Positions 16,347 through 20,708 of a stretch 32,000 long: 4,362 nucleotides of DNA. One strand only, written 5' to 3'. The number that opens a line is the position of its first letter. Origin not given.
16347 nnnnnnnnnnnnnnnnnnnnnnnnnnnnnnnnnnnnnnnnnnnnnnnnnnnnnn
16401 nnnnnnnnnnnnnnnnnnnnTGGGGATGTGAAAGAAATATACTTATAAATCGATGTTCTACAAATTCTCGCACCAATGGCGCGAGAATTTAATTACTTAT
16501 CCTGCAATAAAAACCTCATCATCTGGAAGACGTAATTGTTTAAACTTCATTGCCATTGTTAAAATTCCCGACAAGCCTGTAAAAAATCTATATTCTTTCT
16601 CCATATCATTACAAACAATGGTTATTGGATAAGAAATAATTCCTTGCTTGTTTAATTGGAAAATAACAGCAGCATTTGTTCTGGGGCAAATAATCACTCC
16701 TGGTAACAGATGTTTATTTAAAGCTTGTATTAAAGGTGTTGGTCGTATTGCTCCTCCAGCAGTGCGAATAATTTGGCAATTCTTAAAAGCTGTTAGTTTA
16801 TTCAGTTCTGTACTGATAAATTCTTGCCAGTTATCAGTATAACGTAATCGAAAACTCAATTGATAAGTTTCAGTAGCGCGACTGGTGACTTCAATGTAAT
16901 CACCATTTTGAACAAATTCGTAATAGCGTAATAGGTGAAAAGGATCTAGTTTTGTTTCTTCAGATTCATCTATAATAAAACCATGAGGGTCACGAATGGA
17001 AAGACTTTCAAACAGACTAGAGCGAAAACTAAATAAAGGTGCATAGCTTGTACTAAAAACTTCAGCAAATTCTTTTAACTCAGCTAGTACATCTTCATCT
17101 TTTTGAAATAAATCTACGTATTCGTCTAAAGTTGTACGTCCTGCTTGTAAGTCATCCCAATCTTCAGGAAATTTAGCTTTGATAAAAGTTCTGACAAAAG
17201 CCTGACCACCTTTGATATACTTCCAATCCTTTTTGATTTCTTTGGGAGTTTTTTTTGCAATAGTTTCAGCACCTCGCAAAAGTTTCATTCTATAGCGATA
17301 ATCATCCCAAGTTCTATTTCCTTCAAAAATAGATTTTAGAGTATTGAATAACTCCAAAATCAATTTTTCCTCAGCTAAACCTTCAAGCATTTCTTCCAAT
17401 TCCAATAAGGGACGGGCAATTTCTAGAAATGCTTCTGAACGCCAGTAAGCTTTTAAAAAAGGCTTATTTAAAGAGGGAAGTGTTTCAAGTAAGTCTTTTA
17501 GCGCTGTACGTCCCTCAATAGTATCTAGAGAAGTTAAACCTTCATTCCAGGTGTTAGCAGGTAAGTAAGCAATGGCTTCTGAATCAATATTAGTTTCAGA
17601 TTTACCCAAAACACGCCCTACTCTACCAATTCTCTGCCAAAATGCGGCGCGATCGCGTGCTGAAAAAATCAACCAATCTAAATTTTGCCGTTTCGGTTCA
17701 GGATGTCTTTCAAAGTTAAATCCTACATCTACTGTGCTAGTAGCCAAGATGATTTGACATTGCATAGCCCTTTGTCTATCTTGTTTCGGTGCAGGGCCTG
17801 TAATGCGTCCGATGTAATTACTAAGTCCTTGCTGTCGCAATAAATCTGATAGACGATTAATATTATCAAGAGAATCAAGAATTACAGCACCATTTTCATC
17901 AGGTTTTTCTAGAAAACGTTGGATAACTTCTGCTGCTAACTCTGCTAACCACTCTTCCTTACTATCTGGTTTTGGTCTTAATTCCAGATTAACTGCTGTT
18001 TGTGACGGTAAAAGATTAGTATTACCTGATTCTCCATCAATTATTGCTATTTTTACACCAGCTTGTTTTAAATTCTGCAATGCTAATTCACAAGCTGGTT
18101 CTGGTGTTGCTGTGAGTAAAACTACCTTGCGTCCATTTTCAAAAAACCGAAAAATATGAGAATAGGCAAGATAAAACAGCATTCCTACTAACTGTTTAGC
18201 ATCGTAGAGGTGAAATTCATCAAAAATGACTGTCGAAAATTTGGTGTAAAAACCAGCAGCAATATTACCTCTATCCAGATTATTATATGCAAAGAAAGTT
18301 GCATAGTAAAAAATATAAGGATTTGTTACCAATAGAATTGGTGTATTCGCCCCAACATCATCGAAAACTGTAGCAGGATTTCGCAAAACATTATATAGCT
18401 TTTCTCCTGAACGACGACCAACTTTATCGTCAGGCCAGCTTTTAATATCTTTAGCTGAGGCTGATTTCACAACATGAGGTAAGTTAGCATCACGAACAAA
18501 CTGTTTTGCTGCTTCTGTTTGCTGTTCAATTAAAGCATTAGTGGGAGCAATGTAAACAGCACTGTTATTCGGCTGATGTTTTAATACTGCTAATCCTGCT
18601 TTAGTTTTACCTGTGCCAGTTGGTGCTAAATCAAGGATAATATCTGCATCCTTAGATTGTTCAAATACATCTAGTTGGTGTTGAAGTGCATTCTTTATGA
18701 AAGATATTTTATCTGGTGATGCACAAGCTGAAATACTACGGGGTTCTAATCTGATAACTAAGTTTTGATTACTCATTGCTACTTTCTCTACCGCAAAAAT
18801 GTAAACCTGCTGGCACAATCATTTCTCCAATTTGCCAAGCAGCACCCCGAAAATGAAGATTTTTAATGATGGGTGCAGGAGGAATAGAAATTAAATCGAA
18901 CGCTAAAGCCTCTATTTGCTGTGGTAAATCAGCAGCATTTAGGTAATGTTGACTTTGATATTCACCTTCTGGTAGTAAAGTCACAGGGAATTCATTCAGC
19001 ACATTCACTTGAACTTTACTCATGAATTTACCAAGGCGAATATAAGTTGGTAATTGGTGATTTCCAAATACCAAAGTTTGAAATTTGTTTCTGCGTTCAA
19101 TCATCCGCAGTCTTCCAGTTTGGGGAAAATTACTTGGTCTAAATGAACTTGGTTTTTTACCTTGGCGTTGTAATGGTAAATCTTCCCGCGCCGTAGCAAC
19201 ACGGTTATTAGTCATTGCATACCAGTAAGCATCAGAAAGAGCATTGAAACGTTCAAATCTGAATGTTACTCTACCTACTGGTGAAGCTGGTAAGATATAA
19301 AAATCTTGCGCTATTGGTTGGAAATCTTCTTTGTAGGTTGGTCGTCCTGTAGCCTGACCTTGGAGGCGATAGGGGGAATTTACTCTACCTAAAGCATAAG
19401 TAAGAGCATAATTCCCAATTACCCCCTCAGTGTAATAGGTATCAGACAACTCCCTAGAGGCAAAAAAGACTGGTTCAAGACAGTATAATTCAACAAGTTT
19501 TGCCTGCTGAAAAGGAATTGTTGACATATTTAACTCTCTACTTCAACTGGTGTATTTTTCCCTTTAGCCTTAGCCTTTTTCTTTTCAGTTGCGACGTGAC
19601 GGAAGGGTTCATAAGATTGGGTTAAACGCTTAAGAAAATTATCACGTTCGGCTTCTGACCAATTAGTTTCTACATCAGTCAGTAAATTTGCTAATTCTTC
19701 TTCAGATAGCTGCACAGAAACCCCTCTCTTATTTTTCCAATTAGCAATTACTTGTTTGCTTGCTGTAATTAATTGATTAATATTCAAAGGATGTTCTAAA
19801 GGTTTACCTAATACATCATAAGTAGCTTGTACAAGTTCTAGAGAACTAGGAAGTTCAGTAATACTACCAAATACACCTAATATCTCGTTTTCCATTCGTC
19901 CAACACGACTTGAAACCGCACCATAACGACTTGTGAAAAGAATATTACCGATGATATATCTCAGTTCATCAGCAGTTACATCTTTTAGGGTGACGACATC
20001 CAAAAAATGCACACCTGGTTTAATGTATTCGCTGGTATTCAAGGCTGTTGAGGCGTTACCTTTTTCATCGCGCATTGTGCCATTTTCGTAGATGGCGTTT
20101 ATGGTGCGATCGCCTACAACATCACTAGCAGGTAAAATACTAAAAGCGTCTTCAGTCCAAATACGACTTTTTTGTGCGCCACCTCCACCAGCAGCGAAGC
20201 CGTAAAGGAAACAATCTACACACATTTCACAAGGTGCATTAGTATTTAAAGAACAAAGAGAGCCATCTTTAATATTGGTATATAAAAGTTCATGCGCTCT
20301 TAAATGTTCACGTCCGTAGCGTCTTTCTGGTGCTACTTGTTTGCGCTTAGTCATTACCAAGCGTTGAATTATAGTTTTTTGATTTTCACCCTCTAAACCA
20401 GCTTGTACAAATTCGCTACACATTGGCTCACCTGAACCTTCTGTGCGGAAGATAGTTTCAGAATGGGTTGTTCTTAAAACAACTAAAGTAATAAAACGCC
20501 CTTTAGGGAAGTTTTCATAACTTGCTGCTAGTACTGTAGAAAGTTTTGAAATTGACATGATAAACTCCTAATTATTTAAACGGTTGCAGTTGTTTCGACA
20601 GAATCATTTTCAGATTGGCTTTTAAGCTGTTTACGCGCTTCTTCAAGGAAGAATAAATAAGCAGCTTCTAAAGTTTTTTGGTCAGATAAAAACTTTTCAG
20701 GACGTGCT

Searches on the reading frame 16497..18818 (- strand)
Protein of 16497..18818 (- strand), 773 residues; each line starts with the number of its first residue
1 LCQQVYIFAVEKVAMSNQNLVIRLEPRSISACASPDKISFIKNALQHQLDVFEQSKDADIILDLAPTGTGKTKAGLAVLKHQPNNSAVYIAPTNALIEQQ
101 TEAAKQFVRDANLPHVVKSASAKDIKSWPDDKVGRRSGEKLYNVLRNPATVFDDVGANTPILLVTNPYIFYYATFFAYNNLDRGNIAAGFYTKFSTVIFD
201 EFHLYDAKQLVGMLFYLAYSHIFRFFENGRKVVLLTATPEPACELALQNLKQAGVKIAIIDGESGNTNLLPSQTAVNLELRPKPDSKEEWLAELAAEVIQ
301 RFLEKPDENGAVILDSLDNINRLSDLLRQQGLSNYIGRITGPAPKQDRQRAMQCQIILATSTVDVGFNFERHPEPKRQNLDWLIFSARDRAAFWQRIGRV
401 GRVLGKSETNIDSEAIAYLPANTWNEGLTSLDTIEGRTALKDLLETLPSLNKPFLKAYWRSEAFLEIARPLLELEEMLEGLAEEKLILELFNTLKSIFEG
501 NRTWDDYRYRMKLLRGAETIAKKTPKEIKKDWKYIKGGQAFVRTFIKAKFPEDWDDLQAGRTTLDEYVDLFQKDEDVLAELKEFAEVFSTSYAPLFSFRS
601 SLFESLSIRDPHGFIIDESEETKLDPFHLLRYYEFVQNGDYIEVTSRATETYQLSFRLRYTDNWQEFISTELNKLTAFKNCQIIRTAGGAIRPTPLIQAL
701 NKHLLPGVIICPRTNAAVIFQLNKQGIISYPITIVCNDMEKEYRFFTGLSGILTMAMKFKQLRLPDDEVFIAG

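Call 10: search_protein_families(library=pfam, proteins=[window:16497-18818:-], max_evalue=0.01)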
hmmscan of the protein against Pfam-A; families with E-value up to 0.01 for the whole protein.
window:16497-18818:- (773 aa): 3 families
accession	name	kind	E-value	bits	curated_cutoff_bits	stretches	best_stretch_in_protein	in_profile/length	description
PF00270.35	DEAD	-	4.4e-14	53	26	1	47-240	3-161/167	DEAD/DEAH box helicase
PF04851.21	ResIII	-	6.4e-10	39.6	22.5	1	55-240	21-163/164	Type III restriction enzyme, res subunit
PF00271.37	Helicase_C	-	0.0063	17.2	23.5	0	304-403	12-109/110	Helicase conserved C-terminal domain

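Call 31: search_protein_families(library=ncbifam, proteins=[window:16497-18818:-], max_evalue=0.1)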
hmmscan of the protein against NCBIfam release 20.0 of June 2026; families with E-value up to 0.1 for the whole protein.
window:16497-18818:- (773 aa): 11 families
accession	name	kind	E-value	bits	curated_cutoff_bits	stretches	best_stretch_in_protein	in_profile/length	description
TIGR03158.1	cas3_cyano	exception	3.2e-130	434.4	69.1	1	47-401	1-357/357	type I-D CRISPR-associated helicase Cas3'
TIGR01587.1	cas3_core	equivalog_domain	2.6e-12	46.5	102.45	1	65-259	6-178/358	CRISPR-associated helicase Cas3'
TIGR02621.3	cas3_GSU0051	exception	9.2e-07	28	400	1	186-403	160-373/854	type I-G CRISPR-associated helicase/endonuclease Cas3g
TIGR04121.1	DEXH_lig_assoc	equivalog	3.2e-05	21.9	850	1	44-118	14-96/804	ligase-associated DNA damage response DEXH box helicase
TIGR03817.1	DECH_helic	hypoth_equivalog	0.00042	18.7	874.1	1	41-128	34-125/742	helicase/secretion neighborhood putative DEAH-box helicase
NF041063.1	DpdF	equivalog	0.00098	17.8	550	1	60-113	161-215/813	protein DpdF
NF005602.0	PRK07338.1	equivalog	0.0015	17.2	357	1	220-307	217-303/409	hydrolase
NF042913.1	CyRepA1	equivalog_domain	0.013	14.4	200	1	65-104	9-48/595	plasmid replication protein, CyRepA1 family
NF010337.0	PRK13766.1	equivalog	0.03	12.4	610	1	47-108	20-83/781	Hef nuclease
TIGR01054.1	rgy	equivalog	0.04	11.4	471.7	1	64-118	101-157/1172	reverse gyrase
NF053631.1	RNA_helic_CshA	equivalog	0.064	12.1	646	0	56-111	35-94/434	degradosome RNA helicase CshA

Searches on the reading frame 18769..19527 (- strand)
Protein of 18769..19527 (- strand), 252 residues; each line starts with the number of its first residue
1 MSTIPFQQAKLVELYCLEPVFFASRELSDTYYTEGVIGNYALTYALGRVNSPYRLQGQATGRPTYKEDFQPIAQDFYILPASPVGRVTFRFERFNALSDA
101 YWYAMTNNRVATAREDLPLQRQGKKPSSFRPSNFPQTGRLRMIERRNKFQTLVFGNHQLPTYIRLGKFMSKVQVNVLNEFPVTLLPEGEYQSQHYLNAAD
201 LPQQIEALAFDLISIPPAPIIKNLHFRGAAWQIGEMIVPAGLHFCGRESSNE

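Call 10: search_protein_families(library=pfam, proteins=[window:18769-19527:-], max_evalue=0.01)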
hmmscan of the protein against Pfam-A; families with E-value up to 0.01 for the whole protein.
window:18769-19527:- (252 aa): 0 families

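Call 31: search_protein_families(library=ncbifam, proteins=[window:18769-19527:-], max_evalue=0.1)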
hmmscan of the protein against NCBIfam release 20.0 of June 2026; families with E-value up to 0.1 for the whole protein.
window:18769-19527:- (252 aa): 1 family
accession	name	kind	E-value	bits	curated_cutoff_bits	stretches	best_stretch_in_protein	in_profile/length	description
TIGR03159.1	cas_Csc1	equivalog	6.1e-85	284.2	41.4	1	14-244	1-225/225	type I-D CRISPR-associated protein Cas5/Csc1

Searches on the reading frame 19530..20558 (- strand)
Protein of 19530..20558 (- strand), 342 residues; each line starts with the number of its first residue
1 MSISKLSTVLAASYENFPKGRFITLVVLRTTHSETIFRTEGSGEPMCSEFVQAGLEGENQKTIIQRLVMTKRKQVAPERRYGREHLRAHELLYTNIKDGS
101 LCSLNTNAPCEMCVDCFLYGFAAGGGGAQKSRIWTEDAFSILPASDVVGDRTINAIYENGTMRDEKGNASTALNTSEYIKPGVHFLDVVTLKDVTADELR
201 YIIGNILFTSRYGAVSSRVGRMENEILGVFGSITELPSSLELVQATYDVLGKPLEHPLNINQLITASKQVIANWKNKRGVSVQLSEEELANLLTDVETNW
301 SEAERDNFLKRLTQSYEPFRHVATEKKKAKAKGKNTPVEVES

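Call 10: search_protein_families(library=pfam, proteins=[window:19530-20558:-], max_evalue=0.01)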
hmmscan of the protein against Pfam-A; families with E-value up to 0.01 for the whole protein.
window:19530-20558:- (342 aa): 1 family
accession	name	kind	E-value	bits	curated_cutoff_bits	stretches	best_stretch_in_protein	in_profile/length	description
PF18320.6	Csc2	-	1.6e-115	385.8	25.5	1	10-304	2-292/298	Csc2 Crispr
